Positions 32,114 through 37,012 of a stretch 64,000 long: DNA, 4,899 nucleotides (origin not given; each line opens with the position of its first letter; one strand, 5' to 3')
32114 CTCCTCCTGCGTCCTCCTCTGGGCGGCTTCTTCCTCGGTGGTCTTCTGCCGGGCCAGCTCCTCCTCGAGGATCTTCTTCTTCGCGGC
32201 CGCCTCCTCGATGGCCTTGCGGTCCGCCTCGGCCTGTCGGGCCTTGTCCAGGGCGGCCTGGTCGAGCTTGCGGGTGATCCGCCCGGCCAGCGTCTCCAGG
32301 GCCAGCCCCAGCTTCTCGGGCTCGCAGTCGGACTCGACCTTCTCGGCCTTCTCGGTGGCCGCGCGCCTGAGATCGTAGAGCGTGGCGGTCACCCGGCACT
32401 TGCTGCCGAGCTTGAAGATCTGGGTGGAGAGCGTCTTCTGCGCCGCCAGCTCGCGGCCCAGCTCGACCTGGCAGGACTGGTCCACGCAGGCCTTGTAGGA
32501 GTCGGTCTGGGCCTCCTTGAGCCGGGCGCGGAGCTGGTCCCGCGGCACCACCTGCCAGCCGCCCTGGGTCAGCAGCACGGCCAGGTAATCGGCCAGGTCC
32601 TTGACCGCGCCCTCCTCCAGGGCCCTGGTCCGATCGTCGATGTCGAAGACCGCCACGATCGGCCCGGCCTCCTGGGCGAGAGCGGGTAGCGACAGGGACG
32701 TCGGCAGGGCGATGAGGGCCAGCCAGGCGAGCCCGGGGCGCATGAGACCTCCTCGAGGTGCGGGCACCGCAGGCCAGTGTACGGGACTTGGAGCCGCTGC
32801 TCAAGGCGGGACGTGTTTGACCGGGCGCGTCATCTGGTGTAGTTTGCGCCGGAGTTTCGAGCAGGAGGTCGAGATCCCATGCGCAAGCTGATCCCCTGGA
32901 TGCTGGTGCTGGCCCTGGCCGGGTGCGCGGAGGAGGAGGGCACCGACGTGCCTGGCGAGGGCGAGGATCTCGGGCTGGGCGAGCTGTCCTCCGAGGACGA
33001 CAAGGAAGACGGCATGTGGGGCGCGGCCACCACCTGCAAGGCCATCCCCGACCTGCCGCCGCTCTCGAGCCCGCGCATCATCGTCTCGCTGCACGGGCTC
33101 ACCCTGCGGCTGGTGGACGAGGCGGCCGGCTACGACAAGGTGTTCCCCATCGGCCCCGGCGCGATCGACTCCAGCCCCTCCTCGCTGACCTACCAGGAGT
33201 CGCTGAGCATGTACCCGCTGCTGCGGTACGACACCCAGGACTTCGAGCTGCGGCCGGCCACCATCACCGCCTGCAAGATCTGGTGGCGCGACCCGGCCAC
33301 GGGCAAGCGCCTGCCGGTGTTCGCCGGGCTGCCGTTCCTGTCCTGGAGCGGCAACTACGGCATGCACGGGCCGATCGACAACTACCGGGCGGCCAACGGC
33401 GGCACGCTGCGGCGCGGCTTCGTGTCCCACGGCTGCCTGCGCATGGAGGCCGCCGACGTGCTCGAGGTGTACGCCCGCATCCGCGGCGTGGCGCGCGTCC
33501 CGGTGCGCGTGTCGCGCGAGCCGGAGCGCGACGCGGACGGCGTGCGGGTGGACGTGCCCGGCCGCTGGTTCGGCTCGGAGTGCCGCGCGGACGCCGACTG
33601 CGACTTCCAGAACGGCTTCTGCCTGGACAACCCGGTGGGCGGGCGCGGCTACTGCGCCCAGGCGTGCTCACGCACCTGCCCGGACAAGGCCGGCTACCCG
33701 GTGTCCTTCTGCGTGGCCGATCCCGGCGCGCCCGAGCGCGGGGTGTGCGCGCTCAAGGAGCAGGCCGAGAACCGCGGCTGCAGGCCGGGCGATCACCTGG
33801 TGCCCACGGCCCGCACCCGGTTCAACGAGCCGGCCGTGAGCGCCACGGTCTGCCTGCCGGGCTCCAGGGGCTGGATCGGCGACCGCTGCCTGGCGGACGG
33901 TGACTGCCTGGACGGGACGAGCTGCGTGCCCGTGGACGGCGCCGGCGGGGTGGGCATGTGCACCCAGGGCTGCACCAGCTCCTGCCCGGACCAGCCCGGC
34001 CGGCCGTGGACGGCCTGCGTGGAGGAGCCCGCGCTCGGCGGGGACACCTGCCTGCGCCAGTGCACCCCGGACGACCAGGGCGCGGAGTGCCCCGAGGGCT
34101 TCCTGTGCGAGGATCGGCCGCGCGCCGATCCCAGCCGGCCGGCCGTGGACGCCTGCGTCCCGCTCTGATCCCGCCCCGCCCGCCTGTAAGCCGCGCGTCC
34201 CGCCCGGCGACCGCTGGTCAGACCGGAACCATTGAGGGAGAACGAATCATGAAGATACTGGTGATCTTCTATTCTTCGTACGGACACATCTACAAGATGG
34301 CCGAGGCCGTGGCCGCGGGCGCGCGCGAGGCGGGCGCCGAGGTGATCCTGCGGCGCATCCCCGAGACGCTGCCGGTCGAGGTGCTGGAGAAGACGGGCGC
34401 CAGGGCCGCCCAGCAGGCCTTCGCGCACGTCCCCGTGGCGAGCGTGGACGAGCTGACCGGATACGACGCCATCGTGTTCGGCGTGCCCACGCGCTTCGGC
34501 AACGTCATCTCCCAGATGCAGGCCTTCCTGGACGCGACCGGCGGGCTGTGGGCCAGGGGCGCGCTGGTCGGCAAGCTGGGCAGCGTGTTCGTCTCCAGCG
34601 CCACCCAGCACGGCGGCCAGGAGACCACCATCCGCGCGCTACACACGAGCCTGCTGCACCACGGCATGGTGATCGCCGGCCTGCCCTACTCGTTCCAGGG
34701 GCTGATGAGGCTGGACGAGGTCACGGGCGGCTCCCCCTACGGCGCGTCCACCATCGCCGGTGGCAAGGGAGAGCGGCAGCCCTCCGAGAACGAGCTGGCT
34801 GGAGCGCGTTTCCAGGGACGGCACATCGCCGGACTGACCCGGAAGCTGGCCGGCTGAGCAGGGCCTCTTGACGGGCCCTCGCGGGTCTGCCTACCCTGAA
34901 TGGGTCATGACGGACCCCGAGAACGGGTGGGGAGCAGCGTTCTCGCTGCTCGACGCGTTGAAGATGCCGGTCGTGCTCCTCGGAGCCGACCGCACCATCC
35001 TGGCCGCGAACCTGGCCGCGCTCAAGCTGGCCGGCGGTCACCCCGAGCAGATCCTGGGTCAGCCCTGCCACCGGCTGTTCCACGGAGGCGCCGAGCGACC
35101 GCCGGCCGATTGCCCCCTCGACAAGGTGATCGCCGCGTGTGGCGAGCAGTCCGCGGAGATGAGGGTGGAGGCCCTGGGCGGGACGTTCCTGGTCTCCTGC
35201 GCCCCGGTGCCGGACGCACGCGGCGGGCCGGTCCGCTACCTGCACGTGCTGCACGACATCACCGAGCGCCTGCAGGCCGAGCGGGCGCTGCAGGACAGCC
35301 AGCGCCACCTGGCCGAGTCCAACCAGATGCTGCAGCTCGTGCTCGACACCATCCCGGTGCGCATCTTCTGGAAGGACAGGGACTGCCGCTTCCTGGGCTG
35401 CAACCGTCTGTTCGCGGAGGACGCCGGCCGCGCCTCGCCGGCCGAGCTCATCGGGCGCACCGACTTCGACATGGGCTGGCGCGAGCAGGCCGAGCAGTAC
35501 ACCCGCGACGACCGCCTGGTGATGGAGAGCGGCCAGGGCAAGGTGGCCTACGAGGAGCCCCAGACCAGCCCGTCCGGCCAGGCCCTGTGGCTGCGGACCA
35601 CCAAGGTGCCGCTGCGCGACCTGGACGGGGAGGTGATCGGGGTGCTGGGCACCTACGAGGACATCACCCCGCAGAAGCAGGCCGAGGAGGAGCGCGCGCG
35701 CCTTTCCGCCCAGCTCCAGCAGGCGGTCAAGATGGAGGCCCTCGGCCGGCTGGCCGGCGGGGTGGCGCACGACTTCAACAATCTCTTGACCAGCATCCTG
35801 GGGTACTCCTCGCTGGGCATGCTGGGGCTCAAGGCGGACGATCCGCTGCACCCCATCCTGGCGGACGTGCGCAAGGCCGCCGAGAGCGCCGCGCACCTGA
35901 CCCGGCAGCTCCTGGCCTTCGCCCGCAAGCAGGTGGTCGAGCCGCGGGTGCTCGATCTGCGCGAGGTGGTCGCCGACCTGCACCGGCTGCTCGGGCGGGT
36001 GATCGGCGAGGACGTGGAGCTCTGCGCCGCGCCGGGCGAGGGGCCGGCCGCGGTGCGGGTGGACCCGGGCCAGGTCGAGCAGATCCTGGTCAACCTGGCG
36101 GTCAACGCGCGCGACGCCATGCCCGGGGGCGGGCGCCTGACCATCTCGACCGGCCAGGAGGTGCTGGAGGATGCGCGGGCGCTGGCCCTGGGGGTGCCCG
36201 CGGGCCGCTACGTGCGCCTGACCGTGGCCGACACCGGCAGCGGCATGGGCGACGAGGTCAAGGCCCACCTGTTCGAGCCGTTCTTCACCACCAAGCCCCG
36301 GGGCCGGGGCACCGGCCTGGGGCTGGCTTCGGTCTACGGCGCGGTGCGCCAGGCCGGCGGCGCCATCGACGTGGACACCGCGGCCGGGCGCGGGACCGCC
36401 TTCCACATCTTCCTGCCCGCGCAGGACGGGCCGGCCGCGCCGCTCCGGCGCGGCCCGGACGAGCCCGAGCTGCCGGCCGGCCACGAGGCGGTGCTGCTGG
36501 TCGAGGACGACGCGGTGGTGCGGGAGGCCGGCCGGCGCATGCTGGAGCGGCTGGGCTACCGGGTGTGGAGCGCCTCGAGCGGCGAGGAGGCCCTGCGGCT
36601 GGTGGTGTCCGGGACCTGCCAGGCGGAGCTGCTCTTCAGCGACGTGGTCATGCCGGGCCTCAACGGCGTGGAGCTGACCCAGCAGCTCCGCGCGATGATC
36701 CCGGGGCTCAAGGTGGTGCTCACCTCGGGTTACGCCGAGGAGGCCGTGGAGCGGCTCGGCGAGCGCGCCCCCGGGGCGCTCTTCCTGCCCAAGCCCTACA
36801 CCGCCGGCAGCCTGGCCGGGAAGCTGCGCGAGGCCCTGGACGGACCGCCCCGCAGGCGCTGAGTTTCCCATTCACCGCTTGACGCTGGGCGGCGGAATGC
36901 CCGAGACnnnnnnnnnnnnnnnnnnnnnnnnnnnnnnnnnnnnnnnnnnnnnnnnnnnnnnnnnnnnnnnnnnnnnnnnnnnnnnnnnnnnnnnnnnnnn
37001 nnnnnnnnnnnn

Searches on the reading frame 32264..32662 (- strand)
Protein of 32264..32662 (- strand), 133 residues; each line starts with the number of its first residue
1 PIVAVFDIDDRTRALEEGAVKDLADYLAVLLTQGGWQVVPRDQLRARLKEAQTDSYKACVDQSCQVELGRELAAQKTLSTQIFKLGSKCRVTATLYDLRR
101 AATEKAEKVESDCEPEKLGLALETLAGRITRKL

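Call 11: search_solved_structures(query=A2, max_evalue=10, show_alignments=3)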
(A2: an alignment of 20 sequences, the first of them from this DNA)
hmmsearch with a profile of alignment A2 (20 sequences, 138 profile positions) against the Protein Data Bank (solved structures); distinct sequences matched with E-value up to 10: 0.
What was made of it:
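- Tried and rejected: PDB sequence searches: profile searches found nothing for the domain (call 11).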

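Call 18: predict_structure(alignment_id=A2)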
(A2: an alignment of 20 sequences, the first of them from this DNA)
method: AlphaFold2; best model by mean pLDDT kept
length: 132 residues; sequences in the alignment: 20
mean_pLDDT: 83.0   pTM: 0.75
mean pLDDT of the five models: 83.0, 82.2, 82.1, 80.4, 80.2
residues with pLDDT >= 90: 69; 70-90: 33; 50-70: 26; < 50: 4
segments of 3 or more residues with pLDDT < 50: 54-57
pLDDT, mean of each block of 10 residues (from residue 1): 86 87 94 91 69 51 56 80 94 91 93 95 95 76
secondary structure, 60 per line:
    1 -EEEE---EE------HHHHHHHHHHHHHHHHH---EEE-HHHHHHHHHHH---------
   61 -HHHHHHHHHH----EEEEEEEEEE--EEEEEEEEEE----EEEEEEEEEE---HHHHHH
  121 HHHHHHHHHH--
elements in order: E2-5 H17-33 E37-39 H41-51 H62-71 E76-85 E88-97 E102-111 H115-130
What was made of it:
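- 32264..32662 (-): Gene B four-Cys LpoB/TolB-N-like domain (Cys codons at 32486-32488, 32471-32473, 32396-32398 and 32324-32326). The AF2 model has pLDDT 83 and a β-α-β-α-loop-α-β-β-β-α topology (call 18).
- On LpoB (PF13036 / TIGR02722): The query model has pLDDT 83 (call 18).
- Fold: the AF2 model has pLDDT 83 and pTM 0.75 (call 18). C89 lies at the start of β4 and C113 just after β5, the two strands of one antiparallel hairpin (call 18). The most conserved motif lies in the least confident part of the model (pLDDT 51-56 for residues 51-70, call 18). C3 and C4 flank a β-hairpin (call 18).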

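Call 20: search_protein_representatives(alignment_id=A2)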
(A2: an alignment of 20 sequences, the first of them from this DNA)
Query: 20 sequences, 138 profile positions. Proteins with E-value up to 0.001 (for the whole library): 5968; up to 1e-10: 1953; up to 1e-30: 1048. The best 150 are listed.
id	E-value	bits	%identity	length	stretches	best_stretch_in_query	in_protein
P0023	4.2e-114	392.8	-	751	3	3-136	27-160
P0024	4.4e-89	311.8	-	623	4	3-136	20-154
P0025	1.4e-82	290.8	-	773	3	4-136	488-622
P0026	6.4e-75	265.9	-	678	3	2-137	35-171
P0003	1.4e-59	216.2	-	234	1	2-136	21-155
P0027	7.7e-59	213.8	-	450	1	3-137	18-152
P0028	2.4e-57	209.0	-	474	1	3-137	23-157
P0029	2.9e-57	208.7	-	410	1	3-136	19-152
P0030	5.6e-57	207.8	-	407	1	4-136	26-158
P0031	6.7e-57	207.5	-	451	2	6-136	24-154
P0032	1.8e-56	206.2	-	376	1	3-137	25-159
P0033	2.4e-56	205.8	-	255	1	2-137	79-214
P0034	3.1e-56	205.4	-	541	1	3-136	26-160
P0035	4.7e-56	204.8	-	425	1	2-136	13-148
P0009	9.6e-56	203.8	-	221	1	3-137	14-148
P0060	1.7e-53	196.5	-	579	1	4-137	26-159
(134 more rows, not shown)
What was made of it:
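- Family size: 5,968 representatives at E < 1e-3 and 1,048 at E < 1e-30 (call 20). Thousands of homologs exist (call 20).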

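Call 23: fold_search(model_id=the predicted structure, library=pdb)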
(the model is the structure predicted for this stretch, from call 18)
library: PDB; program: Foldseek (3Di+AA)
matches with E <= 10: 1480; with E <= 0.001: 52
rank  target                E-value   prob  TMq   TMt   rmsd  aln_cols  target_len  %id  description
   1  4q6l                  3.0e-07  1.00  0.66  0.65   3.2       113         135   16  LpoB C-terminal domain from Salmonella enterica (Native) (released 2014-05-14)
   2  5t11_G                2.1e-06  1.00  0.56  0.54   4.8       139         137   18  PelC L103M dodecamer from Paraburkholderia phytofirmans, space group C2 (released 2017-03-15)
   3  5t10_B                2.5e-06  1.00  0.56  0.53   5.1       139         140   19  PelC dodecamer from Paraburkholderia phytofirmans, space group P6 (released 2017-03-15)
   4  5t11_E                2.5e-06  1.00  0.54  0.52   5.1       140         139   18  PelC L103M dodecamer from Paraburkholderia phytofirmans, space group C2 (released 2017-03-15)
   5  5t0z_C                3.3e-06  1.00  0.63  0.54   4.9       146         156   13  PelC from Geobacter metallireducens (released 2017-03-15)
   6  5t11_I                3.3e-06  1.00  0.56  0.55   5.0       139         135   18  PelC L103M dodecamer from Paraburkholderia phytofirmans, space group C2 (released 2017-03-15)
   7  5t10_A                3.9e-06  1.00  0.56  0.56   4.5       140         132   17  PelC dodecamer from Paraburkholderia phytofirmans, space group P6 (released 2017-03-15)
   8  4q6z_A                4.8e-06  1.00  0.64  0.62   3.3       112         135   17  LpoB C-terminal domain from Escherichia coli (released 2014-05-14)
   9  5t11_F                5.4e-06  1.00  0.55  0.54   4.8       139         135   18  PelC L103M dodecamer from Paraburkholderia phytofirmans, space group C2 (released 2017-03-15)
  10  5t11_B                5.4e-06  1.00  0.57  0.54   4.8       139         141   18  PelC L103M dodecamer from Paraburkholderia phytofirmans, space group C2 (released 2017-03-15)
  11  4hrv_A                5.8e-06  1.00  0.68  0.65   4.9       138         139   13  Crystal Structure of Lipoprotein GNA1162 from Neisseria meningitidis (released 2013-04-24)
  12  5t11_C                8.4e-06  1.00  0.55  0.54   4.8       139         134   18  PelC L103M dodecamer from Paraburkholderia phytofirmans, space group C2 (released 2017-03-15)
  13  5t11_H                9.5e-06  1.00  0.55  0.53   5.0       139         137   19  PelC L103M dodecamer from Paraburkholderia phytofirmans, space group C2 (released 2017-03-15)
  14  9h80_A                1.2e-05  1.00  0.59  0.52   4.8       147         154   12  Structure of the outer membrane exopolysaccharide transporter PelBC (released 2025-06-11)
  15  5t11_A                1.3e-05  1.00  0.59  0.58   4.5       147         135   14  PelC L103M dodecamer from Paraburkholderia phytofirmans, space group C2 (released 2017-03-15)
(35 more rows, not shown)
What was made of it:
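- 32264..32662 (-): Foldseek matches LpoB, PelC, GNA1162, TolB-N and CsgG (call 23).
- On LpoB (PF13036 / TIGR02722): Foldseek gives 4q6l at E = 3e-7 and TM 0.66, and 4q6z at 4.8e-6 (call 23).
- On TolB: The fold of the N-domain matches, with TM 0.69 (call 23).
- On PelC / CsgG ring lipoproteins: The core fold is shared (call 23).
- Closest known: LpoB. Same: The α/β fold is the same (Foldseek E = 3e-7, TM 0.66, call 23).
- Closest known: TolB N-terminal domain. Same: The fold is the same and gives the highest TM-score to the query, 0.69 (call 23).
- Closest known: PelC, GNA1162. Same: The core fold is shared (E from 2e-6 to 1e-4, call 23), and all sit under the outer membrane.
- Foldseek against PDB gives LpoB 4q6l at E = 3e-7 and TM 0.66, PelC at about 2e-6, GNA1162 at 6e-6, the TolB N-domain at about 3e-5 and TM 0.69, and CsgG at 1e-4 (call 23). 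The best structural match is the LpoB C-domain (call 23). PelC dodecamers, the PelBC transporter and CsgG are among the top fold matches (call 23).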

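Call 25: search_protein_families(library=pfam, alignment_id=A3, max_evalue=0.001)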
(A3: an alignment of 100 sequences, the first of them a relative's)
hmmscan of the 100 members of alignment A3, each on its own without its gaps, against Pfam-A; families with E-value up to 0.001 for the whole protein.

A. member 1, P0023 (751 aa): 2 families
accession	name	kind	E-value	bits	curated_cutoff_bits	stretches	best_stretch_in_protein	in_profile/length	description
PF08308.17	PEGA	-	2.3e-38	130.3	20.8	3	321-386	2-66/71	PEGA domain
PF13036.11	LpoB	-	0.00027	21.3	22.3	0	202-254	63-115/147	Peptidoglycan-synthase activator LpoB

B. families by the number of members that match (of 100 scanned): 26 families (the first 25 are shown)
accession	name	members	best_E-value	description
PF08308.17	PEGA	38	1.6e-44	PEGA domain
PF11684.13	DUF3280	30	7.9e-07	Protein of unknown function (DUF2380)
PF13036.11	LpoB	17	1.4e-06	Peptidoglycan-synthase activator LpoB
PF13620.12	CarboxypepD_reg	13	5.6e-19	Carboxypeptidase regulatory-like domain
PF03781.23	FGE-sulfatase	9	1.8e-56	Sulfatase-modifying factor enzyme 1-like domain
PF13715.12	CarbopepD_reg_2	8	2.8e-10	CarboxypepD_reg-like domain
PF08238.18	Sel1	5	7.1e-46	Sel1 repeat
PF13505.12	OMP_b-brl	5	6e-07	Outer membrane protein beta-barrel domain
PF07603.17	Lcl_C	3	4.8e-24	Lcl C-terminal domain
PF03783.19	CsgG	3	6.3e-05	Curli production assembly/transport component CsgG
PF20608.4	Phage_tube_C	2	1.9e-07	Phage tail tube protein C-terminal domain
PF13646.12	HEAT_2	1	2.8e-28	HEAT repeats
PF02985.28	HEAT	1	9e-19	HEAT repeat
PF03938.19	OmpH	1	1.8e-15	Outer membrane protein (OmpH-like)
PF13385.13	Laminin_G_3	1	3.4e-15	Concanavalin A-like lectin/glucanases superfamily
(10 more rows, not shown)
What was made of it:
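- Closest known: DUF3280. Same: This is the most frequent Pfam match in the family: 30 of 100 members, best E = 7.9e-7 (call 25).
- Among 100 relatives, 30 hit DUF3280, 17 hit LpoB and 3 hit CsgG (call 25). Three of 100 relatives hit Pfam CsgG (call 25).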

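Call 29: find_related_loci(query=A2, collection=genome_contigs, flank=4000)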
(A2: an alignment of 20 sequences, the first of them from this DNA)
Query A2 (132 aa) in genome_contigs; peptide patterns used: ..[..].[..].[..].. (x = any residue, [..] = any of these).
110 stretches matched a pattern; 99 encode a relative of the query (tblastn E <= 1e-3); the best 80 are kept; 80 distinct loci.
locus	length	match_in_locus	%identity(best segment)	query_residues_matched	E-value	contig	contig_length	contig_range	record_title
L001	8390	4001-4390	59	1-130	3e-47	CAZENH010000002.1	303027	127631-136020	MAG TPA_asm: uncultured Myxococcales bacterium isolate binchicken_co150_700 genome assembly, contig: NODE_10_length_3030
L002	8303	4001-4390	56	1-130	2e-46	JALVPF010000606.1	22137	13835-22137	MAG: Myxococcales bacterium isolate A3_metabat1_scaf2bin.099 A3_NODE_976_length_22137_cov_2.137210, whole genome shotgun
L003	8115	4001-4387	56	2-130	2e-43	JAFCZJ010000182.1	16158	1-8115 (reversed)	MAG: Deltaproteobacteria bacterium isolate AB_03_Bin_195 AB_03_Bin_195_scaffold_8042, whole genome shotgun sequence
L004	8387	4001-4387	51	1-129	6e-43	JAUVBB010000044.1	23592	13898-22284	MAG: Deltaproteobacteria bacterium isolate CSMAG_234 CSMAG_234_k127_11421311_length_23592_cov_32.3842, whole genome shot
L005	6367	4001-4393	50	1-131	4e-41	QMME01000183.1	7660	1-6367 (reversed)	MAG: Deltaproteobacteria bacterium isolate B64_G9 B64_Guay9_scaffold_14517, whole genome shotgun sequence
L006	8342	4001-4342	57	1-114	2e-41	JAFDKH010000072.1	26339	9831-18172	MAG: Deltaproteobacteria bacterium isolate Meg22_46_Bin_104 Meg22_46_Bin_104_scaffold_2727, whole genome shotgun sequenc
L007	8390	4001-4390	55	1-130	2e-41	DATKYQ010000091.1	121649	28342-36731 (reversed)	MAG TPA_asm: Myxococcota bacterium isolate SMAG_U14223 k141_3927992, whole genome shotgun sequence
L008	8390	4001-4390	53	1-130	2e-40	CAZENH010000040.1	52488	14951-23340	MAG TPA_asm: uncultured Myxococcales bacterium isolate binchicken_co150_700 genome assembly, contig: NODE_1263_length_52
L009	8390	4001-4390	53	1-130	2e-40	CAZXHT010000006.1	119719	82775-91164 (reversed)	MAG TPA_asm: uncultured Myxococcales bacterium isolate binchicken_co100_415 genome assembly, contig: NODE_132_length_119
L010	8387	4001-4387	49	1-129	2e-39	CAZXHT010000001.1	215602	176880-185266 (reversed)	MAG TPA_asm: uncultured Myxococcales bacterium isolate binchicken_co100_415 genome assembly, contig: NODE_25_length_2156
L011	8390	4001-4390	54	1-129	2e-39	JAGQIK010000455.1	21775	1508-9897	MAG: Myxococcales bacterium isolate HKST-UBA02 k127_2228241, whole genome shotgun sequence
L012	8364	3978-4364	50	1-129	7e-39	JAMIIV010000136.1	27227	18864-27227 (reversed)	MAG: Fibrobacteria bacterium isolate RA_AS_maxbin.094 k201_1264477, whole genome shotgun sequence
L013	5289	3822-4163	52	1-114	5e-39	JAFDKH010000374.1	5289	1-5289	MAG: Deltaproteobacteria bacterium isolate Meg22_46_Bin_104 Meg22_46_Bin_104_scaffold_126409, whole genome shotgun seque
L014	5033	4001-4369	53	1-123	1e-38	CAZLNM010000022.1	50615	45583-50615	MAG TPA_asm: uncultured Myxococcales bacterium isolate SRP278314_co2_58 genome assembly, contig: NODE_1021_length_50615_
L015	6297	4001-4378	46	1-126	1e-38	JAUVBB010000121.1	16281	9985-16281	MAG: Deltaproteobacteria bacterium isolate CSMAG_234 CSMAG_234_k127_9070375_length_16281_cov_33.0000, whole genome shotg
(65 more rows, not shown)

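Call 45: list_cluster_members(proteins=[P0023, P0024, P0027, P0028, P0034, P0060, P0166, P0175, P0190, P0183])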
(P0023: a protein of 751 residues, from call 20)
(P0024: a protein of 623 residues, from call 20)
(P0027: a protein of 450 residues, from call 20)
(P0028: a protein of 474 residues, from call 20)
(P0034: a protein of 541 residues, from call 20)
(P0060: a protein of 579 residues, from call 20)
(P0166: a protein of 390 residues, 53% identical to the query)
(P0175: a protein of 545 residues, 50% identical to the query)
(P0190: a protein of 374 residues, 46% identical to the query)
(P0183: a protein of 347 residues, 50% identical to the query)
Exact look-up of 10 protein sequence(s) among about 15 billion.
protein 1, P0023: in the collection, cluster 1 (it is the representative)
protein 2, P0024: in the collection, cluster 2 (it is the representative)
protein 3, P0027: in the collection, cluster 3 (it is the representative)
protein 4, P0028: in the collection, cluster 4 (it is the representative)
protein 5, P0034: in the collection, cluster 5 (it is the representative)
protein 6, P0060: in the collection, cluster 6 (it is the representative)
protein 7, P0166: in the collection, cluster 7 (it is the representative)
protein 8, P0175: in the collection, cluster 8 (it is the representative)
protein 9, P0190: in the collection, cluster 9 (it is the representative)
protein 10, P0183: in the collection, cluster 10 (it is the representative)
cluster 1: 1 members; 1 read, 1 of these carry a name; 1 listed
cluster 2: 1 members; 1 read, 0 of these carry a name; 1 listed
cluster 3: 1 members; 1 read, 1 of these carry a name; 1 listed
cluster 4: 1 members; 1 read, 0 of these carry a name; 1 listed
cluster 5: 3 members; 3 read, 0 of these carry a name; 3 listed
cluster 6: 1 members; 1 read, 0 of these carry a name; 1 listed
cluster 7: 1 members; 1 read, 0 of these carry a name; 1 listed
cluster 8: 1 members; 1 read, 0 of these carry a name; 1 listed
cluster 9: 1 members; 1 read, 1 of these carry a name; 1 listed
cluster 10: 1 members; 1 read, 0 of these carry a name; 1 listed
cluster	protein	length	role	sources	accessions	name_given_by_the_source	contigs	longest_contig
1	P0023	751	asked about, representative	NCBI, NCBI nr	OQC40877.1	MAG: PEGA domain protein [Deltaproteobacteria bacterium ADurb.Bin058]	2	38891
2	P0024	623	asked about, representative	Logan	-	-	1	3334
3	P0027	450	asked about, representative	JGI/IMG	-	hypothetical protein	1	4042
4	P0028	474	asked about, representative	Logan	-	-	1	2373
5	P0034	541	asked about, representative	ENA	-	-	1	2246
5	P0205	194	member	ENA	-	-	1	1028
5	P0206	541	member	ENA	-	-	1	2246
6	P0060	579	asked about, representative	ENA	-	-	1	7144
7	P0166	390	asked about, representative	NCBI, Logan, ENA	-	-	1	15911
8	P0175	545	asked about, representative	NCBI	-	-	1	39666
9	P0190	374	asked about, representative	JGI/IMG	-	outer membrane protein OmpA-like peptidoglycan-associated protein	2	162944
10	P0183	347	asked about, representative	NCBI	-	-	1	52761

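Call 51: search_dna_similar(query=window:32264-32662:-, collection=plasmids, mode=protein, max_evalue=0.01, max_rows=15)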
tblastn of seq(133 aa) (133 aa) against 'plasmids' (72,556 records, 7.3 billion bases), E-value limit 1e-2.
No match.
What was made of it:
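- Tried and rejected: Plasmid search: tblastn against the plasmid collection found no match (call 51).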

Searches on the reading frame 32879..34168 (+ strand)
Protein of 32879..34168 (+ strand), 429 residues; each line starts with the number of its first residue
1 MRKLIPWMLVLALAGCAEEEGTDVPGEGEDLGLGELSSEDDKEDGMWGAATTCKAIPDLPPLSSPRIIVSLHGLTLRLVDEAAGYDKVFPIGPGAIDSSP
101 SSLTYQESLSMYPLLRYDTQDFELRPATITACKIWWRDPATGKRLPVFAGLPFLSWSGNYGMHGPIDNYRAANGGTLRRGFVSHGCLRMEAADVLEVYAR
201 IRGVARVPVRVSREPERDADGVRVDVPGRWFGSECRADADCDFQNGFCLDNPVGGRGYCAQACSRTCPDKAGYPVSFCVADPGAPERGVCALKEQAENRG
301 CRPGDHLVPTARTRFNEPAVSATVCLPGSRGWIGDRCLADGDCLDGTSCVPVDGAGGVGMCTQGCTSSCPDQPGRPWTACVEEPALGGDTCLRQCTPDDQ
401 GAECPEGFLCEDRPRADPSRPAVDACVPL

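Call 17: search_protein_families(library=pfam, proteins=[window:32879-34168:+], max_evalue=0.01)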
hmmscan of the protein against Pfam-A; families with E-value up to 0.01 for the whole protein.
window:32879-34168:+ (429 aa): 1 family
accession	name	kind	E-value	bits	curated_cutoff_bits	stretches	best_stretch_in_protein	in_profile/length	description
PF03734.19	YkuD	-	2.7e-05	25.2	23.4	1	85-207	22-144/146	L,D-transpeptidase catalytic domain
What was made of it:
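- B is divergently adjacent to a YkuD L,D-transpeptidase gene at 32879..34168 (call 17).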

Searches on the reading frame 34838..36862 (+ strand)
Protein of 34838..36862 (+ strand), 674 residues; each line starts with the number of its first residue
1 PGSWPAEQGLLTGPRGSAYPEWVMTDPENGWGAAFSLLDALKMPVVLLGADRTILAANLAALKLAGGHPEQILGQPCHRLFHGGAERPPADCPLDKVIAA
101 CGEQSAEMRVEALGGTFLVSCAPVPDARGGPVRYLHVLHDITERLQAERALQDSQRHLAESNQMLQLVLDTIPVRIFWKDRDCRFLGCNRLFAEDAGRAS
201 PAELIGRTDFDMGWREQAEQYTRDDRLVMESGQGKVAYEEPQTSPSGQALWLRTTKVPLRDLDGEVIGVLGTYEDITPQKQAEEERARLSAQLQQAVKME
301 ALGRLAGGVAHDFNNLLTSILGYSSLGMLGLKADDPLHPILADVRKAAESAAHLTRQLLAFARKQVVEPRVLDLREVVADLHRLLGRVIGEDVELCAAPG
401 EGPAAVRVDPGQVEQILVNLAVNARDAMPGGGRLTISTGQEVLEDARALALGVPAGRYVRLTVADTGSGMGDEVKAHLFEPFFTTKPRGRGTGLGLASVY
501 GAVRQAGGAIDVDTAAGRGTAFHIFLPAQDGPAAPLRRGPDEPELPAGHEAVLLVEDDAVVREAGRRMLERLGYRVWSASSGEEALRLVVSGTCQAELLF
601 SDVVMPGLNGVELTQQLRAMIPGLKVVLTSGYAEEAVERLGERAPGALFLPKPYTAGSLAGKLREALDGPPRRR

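Call 53: search_protein_families(library=pfam, proteins=[window:34838-36862:+], max_evalue=0.00001)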
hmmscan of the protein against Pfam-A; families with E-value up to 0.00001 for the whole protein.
window:34838-36862:+ (674 aa): 6 families
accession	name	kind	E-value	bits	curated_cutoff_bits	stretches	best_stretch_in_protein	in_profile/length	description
PF08448.16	PAS_4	-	3.1e-32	111.5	23.1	2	169-280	1-109/110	PAS fold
PF02518.31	HATPase_c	-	1.7e-19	70.8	26.4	1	409-529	2-110/111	Histidine kinase-, DNA gyrase B-, and HSP90-like ATPase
PF13426.13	PAS_9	-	1.4e-18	67.5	27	1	45-143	4-103/103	PAS domain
PF00072.30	Response_reg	-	6.5e-17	62.1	30.2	1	552-661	1-108/111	Response regulator receiver domain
PF00989.32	PAS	-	1.3e-10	41.7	22.6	0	164-276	2-113/113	PAS fold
PF00512.31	HisKA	-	5.5e-08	33.2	26.9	1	302-365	2-64/66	His Kinase A (phospho-acceptor) domain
